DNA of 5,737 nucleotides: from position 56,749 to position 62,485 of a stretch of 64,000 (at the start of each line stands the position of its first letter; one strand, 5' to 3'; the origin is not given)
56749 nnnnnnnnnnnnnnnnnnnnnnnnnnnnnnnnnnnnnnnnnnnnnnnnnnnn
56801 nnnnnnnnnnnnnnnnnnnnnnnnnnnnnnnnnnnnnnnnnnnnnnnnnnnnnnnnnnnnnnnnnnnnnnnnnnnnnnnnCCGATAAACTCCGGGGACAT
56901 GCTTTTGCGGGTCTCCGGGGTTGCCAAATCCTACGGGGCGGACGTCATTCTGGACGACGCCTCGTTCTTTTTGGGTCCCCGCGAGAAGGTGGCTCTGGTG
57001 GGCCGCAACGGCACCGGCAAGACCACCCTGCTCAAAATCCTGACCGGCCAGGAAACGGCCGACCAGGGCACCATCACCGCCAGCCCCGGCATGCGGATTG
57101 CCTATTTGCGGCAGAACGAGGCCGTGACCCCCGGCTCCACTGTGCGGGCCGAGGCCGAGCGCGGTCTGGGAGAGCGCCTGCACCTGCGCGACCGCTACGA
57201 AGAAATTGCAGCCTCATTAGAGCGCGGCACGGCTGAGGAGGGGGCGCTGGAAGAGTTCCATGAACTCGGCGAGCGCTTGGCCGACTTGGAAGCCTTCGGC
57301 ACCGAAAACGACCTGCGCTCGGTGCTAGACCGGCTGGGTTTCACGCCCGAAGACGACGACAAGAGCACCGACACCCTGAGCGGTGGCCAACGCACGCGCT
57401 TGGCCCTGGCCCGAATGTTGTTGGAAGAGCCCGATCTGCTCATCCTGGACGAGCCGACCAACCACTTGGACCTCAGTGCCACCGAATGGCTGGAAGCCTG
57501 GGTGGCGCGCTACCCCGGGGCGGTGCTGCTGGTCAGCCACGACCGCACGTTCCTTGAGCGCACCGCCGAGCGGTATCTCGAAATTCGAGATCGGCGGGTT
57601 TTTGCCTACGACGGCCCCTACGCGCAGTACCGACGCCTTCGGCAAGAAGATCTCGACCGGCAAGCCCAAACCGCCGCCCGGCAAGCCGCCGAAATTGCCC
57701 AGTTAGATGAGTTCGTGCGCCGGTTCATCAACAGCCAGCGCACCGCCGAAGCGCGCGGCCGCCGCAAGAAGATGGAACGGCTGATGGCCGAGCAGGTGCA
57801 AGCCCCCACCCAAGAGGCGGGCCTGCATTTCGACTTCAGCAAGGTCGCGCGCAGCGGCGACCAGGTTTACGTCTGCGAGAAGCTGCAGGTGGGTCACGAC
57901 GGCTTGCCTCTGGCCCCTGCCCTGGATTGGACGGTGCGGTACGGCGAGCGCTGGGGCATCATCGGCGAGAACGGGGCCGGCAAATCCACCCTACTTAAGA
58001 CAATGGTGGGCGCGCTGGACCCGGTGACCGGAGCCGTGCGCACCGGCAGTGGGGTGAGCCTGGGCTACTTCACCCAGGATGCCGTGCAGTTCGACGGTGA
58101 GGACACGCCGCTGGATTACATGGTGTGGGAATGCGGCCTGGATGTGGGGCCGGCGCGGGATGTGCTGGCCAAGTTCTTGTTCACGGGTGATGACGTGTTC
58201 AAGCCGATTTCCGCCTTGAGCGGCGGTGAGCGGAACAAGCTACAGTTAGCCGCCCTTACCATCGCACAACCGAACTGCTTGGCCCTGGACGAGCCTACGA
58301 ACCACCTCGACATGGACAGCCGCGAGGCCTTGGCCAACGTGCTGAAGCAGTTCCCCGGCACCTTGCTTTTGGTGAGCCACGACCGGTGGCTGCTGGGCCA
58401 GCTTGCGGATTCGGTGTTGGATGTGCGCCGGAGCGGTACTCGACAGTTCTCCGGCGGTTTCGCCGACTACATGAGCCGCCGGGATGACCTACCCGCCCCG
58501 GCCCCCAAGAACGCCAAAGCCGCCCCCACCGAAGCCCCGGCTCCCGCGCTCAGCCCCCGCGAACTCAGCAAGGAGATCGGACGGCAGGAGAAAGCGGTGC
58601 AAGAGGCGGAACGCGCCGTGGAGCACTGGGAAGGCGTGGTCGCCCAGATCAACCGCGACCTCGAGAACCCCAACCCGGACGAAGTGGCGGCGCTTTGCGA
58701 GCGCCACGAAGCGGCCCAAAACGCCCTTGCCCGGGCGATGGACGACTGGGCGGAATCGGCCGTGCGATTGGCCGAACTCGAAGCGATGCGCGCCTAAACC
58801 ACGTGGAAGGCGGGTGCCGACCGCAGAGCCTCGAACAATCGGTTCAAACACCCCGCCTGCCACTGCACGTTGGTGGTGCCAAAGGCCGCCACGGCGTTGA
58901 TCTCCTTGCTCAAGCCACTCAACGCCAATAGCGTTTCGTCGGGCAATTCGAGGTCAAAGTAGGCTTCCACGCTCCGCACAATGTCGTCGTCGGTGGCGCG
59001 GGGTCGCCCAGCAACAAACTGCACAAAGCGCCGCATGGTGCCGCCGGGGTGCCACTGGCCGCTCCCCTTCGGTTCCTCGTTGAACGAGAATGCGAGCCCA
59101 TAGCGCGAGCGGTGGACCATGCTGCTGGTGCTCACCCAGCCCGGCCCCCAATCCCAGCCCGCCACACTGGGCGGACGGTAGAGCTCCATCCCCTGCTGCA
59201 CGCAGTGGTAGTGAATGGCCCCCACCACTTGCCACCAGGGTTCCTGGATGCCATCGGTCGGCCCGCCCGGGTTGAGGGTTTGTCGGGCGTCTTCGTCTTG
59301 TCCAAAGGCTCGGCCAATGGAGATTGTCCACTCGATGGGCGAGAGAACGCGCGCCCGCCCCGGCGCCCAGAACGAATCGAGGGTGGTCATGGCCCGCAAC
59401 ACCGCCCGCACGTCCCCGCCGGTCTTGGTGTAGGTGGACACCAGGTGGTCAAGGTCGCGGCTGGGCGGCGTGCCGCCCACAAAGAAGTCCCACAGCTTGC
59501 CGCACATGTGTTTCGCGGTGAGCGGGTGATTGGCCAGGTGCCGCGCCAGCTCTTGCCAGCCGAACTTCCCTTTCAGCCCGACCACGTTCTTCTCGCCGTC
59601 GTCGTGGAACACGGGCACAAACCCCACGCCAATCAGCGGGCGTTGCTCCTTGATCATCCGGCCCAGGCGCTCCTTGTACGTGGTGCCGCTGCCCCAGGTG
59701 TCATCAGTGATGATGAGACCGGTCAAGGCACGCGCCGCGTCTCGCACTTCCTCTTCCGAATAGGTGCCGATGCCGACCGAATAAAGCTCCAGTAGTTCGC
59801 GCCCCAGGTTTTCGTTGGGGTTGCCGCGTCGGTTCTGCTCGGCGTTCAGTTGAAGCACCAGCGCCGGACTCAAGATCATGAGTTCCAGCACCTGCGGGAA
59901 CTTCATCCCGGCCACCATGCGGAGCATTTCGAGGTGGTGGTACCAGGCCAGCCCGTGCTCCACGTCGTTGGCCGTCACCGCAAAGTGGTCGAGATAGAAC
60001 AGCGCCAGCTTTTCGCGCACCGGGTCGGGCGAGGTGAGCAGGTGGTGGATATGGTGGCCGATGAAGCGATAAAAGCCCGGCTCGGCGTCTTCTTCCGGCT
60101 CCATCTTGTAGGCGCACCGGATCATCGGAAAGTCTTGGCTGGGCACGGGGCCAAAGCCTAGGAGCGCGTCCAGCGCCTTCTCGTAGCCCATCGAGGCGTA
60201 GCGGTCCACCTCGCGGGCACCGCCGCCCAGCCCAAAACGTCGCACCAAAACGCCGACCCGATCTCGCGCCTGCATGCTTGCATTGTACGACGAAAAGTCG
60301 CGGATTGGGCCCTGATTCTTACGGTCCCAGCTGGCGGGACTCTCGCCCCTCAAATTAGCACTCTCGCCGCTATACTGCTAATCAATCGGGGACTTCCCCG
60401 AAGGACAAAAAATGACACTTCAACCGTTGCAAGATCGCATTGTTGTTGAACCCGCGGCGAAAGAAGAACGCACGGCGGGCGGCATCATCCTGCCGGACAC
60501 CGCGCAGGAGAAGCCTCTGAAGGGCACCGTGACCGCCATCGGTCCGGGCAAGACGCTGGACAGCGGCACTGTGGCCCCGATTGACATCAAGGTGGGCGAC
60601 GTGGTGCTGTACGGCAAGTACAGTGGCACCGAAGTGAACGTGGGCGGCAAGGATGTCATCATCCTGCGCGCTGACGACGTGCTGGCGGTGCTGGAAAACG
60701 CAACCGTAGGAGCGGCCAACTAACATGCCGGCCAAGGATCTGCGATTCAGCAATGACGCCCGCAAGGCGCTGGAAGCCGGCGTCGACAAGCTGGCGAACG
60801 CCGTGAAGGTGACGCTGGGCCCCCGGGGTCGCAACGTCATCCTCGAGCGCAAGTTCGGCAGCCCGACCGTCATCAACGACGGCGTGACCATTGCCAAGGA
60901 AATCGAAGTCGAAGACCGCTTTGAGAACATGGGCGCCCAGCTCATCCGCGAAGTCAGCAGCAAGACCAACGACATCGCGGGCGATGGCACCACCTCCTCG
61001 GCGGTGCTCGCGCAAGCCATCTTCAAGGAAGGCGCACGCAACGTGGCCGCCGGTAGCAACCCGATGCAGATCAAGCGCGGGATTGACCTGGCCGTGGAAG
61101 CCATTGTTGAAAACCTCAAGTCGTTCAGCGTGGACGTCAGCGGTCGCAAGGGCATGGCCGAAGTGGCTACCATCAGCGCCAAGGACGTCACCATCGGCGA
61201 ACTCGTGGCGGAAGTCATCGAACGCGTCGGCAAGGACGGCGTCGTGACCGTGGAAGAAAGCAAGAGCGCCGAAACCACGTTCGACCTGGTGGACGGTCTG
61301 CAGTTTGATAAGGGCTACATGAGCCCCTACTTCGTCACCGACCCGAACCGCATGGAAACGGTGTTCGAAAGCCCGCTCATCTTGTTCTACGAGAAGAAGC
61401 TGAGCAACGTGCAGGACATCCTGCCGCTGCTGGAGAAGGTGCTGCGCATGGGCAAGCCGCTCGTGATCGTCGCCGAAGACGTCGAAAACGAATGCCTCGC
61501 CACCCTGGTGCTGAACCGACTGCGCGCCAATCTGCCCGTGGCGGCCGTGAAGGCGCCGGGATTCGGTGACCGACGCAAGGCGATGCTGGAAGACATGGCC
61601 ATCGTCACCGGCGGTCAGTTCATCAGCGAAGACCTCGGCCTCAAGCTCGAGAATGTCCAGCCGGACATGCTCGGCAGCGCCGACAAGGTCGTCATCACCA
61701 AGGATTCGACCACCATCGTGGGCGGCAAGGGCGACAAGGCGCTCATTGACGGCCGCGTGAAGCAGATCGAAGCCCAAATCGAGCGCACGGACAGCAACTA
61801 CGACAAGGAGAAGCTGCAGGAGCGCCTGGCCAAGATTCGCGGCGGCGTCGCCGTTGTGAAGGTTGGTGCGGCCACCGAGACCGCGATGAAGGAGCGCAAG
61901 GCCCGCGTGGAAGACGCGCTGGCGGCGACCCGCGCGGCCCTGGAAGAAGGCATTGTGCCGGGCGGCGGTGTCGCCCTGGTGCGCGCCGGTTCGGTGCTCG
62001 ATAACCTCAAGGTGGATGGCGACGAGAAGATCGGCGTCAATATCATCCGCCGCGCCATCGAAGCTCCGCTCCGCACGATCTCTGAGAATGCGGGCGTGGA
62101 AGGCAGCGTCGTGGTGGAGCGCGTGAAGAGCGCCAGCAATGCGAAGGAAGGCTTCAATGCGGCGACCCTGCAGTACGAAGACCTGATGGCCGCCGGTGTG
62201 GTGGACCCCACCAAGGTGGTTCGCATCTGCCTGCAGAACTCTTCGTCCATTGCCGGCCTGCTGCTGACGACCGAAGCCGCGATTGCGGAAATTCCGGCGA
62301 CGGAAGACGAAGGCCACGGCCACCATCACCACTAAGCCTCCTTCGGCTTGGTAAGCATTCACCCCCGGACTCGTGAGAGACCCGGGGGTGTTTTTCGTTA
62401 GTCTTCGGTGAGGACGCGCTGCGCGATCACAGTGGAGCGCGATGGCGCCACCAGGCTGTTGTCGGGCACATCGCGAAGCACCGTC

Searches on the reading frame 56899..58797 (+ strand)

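Call 77: search_protein_families(library=pfam, proteins=[window:56899-58797:+], max_evalue=0.00001)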
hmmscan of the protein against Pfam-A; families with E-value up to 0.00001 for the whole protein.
window:56899-58797:+ (632 aa): 9 families
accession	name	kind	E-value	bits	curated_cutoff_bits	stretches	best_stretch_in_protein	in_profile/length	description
PF00005.33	ABC_tran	-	4.4e-51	173.5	25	2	18-188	1-137/137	ABC transporter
PF13304.12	AAA_21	-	4.1e-16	60.3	27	0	426-495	224-299/304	AAA domain, putative AbiEii toxin, Type IV TA system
PF12848.13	ABC_tran_Xtn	-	6.3e-14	52.3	25.9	1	227-307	1-81/85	ABC transporter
PF02463.25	SMC_N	-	8.7e-11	42.1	40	0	439-497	136-200/220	RecF/RecN/SMC N terminal domain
PF13476.12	AAA_23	-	4.6e-08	34.4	27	0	354-401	24-68/201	AAA domain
PF13555.12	AAA_29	-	3e-07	30.5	27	0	352-375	25-48/61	P-loop containing region of AAA domain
PF01926.29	MMR_HSR1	-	5.8e-07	30.1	21.9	0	30-65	1-38/113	50S ribosome-binding GTPase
PF13401.12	AAA_22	-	1.3e-06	29.1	27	0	31-123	8-96/130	AAA domain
PF03193.22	RsgA_GTPase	-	7.1e-06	26.4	30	0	354-383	111-140/174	RsgA GTPase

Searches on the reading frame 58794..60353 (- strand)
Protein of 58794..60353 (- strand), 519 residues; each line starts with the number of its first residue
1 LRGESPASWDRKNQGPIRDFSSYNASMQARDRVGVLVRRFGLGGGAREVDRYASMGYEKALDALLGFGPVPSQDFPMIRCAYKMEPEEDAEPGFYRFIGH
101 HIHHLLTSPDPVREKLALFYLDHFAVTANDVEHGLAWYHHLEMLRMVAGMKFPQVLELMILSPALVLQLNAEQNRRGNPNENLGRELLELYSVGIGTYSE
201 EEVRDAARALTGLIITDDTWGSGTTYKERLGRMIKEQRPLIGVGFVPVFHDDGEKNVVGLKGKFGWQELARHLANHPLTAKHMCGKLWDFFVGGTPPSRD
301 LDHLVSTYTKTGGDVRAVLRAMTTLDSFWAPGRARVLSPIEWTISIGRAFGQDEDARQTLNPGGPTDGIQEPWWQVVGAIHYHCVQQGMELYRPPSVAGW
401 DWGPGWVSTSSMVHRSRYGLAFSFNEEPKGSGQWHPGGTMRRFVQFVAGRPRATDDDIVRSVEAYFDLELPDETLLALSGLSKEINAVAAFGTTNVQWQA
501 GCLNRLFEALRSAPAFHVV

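Call 77: search_protein_families(library=pfam, proteins=[window:58794-60353:-], max_evalue=0.00001)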
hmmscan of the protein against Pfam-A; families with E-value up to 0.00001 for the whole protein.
window:58794-60353:- (519 aa): 1 family
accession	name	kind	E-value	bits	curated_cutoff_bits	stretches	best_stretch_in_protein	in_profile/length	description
PF08811.16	DUF1800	-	8e-75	253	26.1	1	36-460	2-391/419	Protein of unknown function (DUF1800)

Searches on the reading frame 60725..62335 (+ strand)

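Call 77: search_protein_families(library=pfam, proteins=[window:60725-62335:+], max_evalue=0.00001)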
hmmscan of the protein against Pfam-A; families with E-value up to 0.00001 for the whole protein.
window:60725-62335:+ (536 aa): 1 family
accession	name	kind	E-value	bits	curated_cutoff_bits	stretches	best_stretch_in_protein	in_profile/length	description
PF00118.29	Cpn60_TCP1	-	5.6e-77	259.9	34.3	1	23-522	1-488/490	TCP-1/cpn60 chaperonin family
